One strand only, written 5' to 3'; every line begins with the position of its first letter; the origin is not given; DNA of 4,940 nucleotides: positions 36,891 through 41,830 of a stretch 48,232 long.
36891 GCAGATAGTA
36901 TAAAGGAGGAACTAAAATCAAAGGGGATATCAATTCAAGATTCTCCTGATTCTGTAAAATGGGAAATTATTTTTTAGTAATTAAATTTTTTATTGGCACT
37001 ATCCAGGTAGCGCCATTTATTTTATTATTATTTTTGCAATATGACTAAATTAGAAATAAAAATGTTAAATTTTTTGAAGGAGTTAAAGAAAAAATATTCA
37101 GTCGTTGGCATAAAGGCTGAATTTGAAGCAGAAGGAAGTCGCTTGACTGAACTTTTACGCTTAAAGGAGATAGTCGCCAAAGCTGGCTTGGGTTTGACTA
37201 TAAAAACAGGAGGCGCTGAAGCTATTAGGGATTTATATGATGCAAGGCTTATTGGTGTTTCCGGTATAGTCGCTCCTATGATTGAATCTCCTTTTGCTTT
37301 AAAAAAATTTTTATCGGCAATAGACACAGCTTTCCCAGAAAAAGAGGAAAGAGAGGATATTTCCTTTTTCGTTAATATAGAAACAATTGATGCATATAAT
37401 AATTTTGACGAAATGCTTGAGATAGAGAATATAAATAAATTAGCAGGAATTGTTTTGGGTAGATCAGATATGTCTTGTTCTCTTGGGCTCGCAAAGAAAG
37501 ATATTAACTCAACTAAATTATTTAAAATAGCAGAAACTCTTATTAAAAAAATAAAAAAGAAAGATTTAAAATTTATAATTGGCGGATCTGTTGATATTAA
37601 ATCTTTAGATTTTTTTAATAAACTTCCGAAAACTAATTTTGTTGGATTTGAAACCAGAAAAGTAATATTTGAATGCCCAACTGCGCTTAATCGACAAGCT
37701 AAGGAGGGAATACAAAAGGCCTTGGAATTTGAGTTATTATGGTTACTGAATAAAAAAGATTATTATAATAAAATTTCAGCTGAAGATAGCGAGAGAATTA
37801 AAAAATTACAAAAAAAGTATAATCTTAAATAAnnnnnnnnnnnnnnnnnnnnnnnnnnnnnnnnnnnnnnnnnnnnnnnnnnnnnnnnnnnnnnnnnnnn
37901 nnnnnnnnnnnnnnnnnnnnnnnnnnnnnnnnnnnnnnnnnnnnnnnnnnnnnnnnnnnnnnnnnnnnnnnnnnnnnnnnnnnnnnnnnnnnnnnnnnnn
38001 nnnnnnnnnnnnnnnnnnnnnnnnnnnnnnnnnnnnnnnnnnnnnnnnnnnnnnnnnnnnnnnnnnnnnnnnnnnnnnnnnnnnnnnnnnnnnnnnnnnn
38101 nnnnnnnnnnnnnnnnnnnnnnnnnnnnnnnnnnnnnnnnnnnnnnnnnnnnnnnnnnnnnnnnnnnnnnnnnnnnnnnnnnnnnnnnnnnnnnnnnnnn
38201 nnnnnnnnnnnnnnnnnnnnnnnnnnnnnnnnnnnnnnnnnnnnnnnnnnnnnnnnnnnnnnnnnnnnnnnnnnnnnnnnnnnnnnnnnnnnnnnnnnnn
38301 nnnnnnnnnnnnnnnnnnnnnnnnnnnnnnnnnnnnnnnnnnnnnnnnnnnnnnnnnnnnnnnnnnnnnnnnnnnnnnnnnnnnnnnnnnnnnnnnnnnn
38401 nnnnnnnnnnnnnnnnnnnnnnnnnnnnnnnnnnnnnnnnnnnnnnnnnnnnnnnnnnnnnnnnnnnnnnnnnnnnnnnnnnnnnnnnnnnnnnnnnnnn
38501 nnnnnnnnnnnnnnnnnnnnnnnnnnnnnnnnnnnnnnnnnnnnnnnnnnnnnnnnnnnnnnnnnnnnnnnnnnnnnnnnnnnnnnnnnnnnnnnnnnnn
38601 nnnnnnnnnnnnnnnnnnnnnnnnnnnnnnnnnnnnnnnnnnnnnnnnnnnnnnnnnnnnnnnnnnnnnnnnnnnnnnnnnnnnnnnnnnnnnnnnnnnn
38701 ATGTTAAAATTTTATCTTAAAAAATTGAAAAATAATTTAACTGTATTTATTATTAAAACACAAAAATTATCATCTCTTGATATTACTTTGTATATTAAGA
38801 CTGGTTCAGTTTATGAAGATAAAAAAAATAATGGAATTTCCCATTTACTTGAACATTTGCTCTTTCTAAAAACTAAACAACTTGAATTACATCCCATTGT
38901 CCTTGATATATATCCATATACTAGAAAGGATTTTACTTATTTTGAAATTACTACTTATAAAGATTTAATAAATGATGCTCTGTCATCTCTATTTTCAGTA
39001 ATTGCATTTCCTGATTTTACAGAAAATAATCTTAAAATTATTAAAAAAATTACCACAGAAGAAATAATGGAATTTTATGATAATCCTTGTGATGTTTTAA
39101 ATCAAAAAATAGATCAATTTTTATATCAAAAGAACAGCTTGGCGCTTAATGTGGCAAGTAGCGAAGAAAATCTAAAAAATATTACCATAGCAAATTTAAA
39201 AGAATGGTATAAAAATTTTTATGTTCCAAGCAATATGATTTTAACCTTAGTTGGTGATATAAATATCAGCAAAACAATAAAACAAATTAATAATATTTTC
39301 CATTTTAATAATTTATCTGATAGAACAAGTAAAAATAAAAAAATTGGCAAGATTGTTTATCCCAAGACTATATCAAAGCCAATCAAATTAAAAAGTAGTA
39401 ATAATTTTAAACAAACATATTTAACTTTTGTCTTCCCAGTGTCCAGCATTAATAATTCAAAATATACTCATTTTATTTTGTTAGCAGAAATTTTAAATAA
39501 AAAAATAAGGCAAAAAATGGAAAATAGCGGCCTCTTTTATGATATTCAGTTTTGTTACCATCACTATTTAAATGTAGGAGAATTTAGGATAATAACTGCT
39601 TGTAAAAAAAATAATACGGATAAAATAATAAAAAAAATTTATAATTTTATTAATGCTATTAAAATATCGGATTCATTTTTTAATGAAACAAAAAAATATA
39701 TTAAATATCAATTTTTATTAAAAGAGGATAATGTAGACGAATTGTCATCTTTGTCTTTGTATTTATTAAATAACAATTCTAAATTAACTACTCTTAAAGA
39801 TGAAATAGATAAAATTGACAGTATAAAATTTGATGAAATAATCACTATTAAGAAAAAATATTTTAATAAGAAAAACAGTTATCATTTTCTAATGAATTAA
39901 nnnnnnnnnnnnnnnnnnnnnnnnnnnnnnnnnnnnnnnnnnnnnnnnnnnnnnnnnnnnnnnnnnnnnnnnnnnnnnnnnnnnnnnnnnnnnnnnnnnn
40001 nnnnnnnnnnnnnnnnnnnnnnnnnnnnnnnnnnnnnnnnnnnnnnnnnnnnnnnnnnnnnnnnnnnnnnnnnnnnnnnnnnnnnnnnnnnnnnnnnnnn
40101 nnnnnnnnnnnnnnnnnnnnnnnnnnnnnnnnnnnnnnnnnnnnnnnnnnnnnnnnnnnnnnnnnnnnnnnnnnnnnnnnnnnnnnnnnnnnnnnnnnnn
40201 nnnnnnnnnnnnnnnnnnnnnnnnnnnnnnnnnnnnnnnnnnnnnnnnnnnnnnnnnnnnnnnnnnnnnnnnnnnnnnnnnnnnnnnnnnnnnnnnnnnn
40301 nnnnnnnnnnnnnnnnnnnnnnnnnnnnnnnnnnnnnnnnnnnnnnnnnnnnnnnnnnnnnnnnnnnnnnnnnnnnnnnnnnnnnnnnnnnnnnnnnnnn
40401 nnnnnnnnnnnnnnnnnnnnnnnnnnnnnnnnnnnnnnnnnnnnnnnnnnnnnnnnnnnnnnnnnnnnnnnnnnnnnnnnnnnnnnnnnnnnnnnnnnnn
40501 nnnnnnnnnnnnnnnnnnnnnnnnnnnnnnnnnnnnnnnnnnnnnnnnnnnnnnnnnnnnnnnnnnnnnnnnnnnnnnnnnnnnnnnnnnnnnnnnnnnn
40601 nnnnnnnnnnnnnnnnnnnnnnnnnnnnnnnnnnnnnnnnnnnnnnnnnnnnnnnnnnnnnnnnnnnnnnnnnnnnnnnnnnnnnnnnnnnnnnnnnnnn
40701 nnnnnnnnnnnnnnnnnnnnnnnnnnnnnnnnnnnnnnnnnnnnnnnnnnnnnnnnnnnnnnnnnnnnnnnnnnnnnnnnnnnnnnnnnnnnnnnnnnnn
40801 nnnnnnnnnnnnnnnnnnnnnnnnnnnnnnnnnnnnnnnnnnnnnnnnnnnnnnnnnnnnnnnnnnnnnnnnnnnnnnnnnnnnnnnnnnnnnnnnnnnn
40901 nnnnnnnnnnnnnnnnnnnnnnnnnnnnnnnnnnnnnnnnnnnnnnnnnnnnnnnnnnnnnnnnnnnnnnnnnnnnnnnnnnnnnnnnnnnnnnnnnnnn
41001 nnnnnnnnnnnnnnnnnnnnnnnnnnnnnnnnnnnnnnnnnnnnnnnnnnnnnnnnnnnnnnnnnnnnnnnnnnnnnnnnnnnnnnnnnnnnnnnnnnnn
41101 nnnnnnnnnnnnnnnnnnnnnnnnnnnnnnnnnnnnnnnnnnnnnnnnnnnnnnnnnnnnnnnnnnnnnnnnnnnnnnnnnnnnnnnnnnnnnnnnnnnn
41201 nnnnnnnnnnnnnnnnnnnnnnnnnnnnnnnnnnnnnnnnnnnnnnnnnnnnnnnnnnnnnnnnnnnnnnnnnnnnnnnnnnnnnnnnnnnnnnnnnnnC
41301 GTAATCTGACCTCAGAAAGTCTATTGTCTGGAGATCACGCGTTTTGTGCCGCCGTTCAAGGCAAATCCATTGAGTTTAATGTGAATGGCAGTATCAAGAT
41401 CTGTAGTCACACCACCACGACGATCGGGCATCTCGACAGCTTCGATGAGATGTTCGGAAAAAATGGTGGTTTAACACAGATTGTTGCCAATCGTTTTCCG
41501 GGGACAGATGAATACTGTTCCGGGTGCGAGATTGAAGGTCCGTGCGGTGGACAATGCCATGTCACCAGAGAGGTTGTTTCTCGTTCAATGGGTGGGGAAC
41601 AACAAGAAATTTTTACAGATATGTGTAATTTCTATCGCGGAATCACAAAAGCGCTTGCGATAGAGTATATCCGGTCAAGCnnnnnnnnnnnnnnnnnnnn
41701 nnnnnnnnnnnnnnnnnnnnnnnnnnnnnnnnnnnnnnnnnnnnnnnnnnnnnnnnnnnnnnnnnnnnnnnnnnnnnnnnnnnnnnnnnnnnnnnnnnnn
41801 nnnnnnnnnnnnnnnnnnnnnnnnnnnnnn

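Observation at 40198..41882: GC-rich radical SAM/SPASM enzyme with RRE-like N-terminus plus an unannotated 31-aa ORF: candidate novel RiPP operon in a CPR-like genome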

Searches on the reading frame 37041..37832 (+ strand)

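Call 4: search_protein_families(library=pfam, proteins=[window:37041-37832:+], max_evalue=0.1)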
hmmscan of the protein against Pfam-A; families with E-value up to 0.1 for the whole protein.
window:37041-37832:+ (263 aa): 1 family
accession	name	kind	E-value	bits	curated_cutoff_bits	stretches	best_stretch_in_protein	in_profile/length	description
PF03328.21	HpcH_HpaI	-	1.4e-08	34.7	25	1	65-189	78-198/221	HpcH/HpaI aldolase/citrate lyase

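Call 5: search_protein_families(library=ncbifam, proteins=[window:37041-37832:+], max_evalue=0.1)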
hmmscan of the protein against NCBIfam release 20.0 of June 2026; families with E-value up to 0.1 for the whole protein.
window:37041-37832:+ (263 aa): 4 families
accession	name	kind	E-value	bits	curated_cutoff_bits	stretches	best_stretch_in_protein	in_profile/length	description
NF007521.0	PRK10128.1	equivalog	1.5e-05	24.7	441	1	104-173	143-208/267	2-keto-3-deoxy-L-rhamnonate aldolase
NF041626.1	malyCoAlyase_Halo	equivalog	9.5e-05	21.5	500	1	56-185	87-216/340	L-malyl-CoA/beta-methylmalyl-CoA lyase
TIGR02311.1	HpaI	equivalog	0.00062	19.3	368.8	1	104-156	137-186/249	4-hydroxy-2-oxoheptanedioate aldolase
NF007849.0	PRK10558.1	equivalog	0.061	12.7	393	1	103-152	142-188/256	2-dehydro-3-deoxyglucarate aldolase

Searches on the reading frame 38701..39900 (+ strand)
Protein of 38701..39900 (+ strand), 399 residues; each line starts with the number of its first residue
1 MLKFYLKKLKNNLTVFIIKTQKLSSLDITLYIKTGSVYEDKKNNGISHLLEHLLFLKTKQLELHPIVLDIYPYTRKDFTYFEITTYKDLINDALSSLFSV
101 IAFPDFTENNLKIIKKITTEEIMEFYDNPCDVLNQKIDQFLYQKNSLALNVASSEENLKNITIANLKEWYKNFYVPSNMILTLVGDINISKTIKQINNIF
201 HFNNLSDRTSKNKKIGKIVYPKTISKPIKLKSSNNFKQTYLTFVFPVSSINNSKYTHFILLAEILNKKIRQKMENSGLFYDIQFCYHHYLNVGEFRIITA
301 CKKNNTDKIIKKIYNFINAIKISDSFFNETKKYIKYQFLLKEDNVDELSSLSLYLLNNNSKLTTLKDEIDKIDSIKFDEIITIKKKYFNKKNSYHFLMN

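Call 4: search_protein_families(library=pfam, proteins=[window:38701-39900:+], max_evalue=0.1)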
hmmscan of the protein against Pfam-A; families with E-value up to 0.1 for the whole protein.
window:38701-39900:+ (399 aa): 2 families
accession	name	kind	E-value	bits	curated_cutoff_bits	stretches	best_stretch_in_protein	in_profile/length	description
PF05193.26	Peptidase_M16_C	-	4.2e-19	69.5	23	1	160-322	1-166/181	Peptidase M16 inactive domain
PF00675.25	Peptidase_M16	-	5e-18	65.8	22.3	1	20-152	7-146/149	Insulinase (Peptidase family M16)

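Call 5: search_protein_families(library=ncbifam, proteins=[window:38701-39900:+], max_evalue=0.1)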
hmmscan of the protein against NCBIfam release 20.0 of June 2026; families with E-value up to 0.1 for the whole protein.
window:38701-39900:+ (399 aa): 5 families
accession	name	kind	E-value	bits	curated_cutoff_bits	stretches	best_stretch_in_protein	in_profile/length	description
NF047421.1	YfmH_fam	equivalog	6.6e-16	58.5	250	1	4-393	10-416/425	EF-P 5-aminopentanol modification-associated protein YfmH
NF047422.1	YfmF_fam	equivalog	4.1e-14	52.3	285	2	88-264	96-273/412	EF-P 5-aminopentanol modification-associated protein YfmF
TIGR02110.1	PQQ_syn_pqqF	equivalog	0.0012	17.6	320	1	9-59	5-55/697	pyrroloquinoline quinone biosynthesis protein PqqF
TIGR00213.1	GmhB_yaeD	subfamily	0.01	15.5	149.6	1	242-315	46-118/176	D-glycero-beta-D-manno-heptose 1,7-bisphosphate 7-phosphatase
TIGR00324.1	endA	equivalog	0.063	13.2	59.6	0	340-393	31-84/177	tRNA-intron lyase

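Call 57: search_protein_families(library=padloc, proteins=[window:38701-39900:+], max_evalue=0.01)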
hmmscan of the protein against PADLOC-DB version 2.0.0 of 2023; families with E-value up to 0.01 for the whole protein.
window:38701-39900:+ (399 aa): 0 families

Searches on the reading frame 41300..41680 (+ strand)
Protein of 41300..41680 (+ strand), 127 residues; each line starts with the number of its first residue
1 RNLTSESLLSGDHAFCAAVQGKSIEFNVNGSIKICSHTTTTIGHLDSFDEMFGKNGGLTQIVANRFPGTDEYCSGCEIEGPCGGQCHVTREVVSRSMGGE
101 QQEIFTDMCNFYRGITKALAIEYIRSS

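Call 83: search_protein_families(library=pfam, proteins=[window:41300-41680:+], max_evalue=10)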
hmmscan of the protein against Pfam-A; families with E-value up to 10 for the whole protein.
window:41300-41680:+ (127 aa): 0 families

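Call 84: search_protein_families(library=ncbifam, proteins=[window:41300-41680:+], max_evalue=10)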
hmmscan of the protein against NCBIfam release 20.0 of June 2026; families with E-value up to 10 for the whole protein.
window:41300-41680:+ (127 aa): 5 families
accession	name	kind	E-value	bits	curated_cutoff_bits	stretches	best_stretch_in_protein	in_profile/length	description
TIGR04085.1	rSAM_more_4Fe4S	domain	2.2e-07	31.2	27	1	16-99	1-87/93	SPASM domain-containing protein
TIGR03942.1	sulfatase_rSAM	equivalog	0.026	13.6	349.45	1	20-115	254-353/363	anaerobic sulfatase maturase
TIGR04463.1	rSAM_vs_C_rich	equivalog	0.036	12.8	525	1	12-88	318-396/438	TIGR04463 family radical SAM/SPASM RiPP maturase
NF005314.0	PRK06848.1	equivalog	0.099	12.7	131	1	30-86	51-100/139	cytidine deaminase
TIGR04136.1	rSAM_FibroRumin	equivalog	0.27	10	400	1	14-89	343-421/458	FibroRumin system radical SAM peptide maturase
